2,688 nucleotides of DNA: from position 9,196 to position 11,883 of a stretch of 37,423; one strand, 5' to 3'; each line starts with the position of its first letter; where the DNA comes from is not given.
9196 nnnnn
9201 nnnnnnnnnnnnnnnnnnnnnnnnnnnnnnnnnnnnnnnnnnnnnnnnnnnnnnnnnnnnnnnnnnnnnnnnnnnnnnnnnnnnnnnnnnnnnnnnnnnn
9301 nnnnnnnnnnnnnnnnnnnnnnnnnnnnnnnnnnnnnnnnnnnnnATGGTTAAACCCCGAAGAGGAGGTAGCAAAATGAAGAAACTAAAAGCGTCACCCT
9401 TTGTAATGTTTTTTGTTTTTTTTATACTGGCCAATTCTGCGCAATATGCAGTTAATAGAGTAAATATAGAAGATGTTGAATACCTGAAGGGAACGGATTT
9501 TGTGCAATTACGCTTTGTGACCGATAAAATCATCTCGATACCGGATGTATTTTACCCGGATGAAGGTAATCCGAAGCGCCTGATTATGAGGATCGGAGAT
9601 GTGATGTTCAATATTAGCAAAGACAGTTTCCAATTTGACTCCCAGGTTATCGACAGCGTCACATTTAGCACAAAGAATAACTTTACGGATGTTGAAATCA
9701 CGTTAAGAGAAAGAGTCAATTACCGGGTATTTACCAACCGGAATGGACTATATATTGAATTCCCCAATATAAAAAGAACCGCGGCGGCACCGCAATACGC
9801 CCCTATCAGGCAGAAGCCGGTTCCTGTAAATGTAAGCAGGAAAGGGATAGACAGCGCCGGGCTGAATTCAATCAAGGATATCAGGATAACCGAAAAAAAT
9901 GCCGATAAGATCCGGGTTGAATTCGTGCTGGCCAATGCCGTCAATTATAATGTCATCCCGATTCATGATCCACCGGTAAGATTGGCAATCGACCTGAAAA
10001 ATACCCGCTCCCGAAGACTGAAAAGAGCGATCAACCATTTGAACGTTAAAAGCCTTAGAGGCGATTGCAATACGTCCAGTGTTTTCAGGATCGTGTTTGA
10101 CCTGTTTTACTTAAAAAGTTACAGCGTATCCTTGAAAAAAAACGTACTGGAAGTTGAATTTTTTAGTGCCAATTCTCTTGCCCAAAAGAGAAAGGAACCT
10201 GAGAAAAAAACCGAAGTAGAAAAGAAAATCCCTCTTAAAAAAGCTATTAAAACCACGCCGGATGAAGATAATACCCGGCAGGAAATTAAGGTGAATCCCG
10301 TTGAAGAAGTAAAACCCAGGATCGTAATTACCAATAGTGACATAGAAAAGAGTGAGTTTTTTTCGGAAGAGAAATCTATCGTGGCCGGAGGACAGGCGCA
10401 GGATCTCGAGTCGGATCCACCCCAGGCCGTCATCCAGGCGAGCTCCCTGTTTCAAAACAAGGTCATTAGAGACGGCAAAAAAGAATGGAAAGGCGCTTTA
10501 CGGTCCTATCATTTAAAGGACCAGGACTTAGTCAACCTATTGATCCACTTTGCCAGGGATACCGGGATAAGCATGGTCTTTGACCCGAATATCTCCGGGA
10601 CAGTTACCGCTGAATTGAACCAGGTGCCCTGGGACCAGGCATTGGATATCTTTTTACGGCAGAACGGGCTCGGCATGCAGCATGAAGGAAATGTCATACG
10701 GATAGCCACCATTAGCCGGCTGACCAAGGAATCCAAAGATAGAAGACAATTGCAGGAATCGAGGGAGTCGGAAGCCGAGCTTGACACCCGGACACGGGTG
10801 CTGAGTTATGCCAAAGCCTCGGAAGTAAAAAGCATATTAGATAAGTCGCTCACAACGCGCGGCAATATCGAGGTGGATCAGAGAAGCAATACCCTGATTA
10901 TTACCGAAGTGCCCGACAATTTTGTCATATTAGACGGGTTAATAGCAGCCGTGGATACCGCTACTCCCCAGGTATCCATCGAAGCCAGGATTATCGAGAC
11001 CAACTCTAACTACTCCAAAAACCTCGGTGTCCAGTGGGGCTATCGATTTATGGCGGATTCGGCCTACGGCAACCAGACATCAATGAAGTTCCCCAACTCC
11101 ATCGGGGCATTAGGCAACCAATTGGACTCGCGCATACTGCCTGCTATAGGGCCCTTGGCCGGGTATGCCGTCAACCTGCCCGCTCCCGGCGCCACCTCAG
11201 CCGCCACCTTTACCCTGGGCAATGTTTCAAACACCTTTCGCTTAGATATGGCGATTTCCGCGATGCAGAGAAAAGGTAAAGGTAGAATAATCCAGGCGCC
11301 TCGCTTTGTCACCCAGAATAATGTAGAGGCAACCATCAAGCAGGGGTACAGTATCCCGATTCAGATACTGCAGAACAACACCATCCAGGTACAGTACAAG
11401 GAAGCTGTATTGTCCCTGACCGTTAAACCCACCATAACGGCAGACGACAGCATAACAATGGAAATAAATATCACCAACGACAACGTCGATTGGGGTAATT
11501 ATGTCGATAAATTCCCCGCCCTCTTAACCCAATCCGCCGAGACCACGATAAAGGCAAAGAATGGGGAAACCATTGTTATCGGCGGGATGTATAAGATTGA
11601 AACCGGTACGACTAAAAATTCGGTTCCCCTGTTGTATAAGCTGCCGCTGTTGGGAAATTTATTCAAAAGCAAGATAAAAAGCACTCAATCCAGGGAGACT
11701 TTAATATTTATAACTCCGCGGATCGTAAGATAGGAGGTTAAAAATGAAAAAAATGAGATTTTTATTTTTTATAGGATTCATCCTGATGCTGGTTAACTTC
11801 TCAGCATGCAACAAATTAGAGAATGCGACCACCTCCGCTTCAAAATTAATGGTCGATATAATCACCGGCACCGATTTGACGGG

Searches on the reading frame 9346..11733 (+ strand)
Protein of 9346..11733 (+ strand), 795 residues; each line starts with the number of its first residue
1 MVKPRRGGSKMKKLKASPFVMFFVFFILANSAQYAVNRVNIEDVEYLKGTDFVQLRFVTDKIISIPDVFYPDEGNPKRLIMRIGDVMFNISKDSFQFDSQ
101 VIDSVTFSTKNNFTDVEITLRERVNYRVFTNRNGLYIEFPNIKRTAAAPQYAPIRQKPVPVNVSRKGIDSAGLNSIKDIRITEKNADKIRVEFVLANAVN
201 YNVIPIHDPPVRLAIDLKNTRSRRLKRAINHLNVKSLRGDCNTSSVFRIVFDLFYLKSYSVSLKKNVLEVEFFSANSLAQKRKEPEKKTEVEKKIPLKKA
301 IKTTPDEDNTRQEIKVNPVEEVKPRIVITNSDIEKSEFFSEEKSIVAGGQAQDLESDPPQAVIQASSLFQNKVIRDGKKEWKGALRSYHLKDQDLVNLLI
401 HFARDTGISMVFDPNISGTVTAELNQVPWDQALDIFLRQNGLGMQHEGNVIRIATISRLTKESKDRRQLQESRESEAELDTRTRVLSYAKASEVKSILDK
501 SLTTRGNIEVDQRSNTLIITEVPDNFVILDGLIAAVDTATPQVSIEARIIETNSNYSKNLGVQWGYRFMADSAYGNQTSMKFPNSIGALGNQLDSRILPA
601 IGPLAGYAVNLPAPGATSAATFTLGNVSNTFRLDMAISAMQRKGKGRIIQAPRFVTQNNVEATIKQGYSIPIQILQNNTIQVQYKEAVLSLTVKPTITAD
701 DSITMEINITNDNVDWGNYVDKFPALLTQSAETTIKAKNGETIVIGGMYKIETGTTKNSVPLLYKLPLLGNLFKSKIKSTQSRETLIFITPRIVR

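Call 40: search_protein_families(library=pfam, proteins=[window:9346-11733:+], max_evalue=0.0001)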
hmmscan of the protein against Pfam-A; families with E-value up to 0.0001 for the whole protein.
window:9346-11733:+ (795 aa): 4 families
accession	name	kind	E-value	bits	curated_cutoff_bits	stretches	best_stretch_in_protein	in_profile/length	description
PF00263.26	Secretin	-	4.7e-44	150.4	27.5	1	639-795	1-169/169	Bacterial type II and III secretion system protein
PF03958.22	Secretin_N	-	7.5e-09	36.1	28.2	1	481-542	1-69/69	Bacterial type II/III secretion system short domain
PF11741.13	AMIN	-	4.7e-07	30.3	20.5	0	178-265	1-94/101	AMIN domain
PF07660.19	STN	-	1.9e-06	28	28.4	1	409-453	2-49/52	Secretin and TonB N terminus short domain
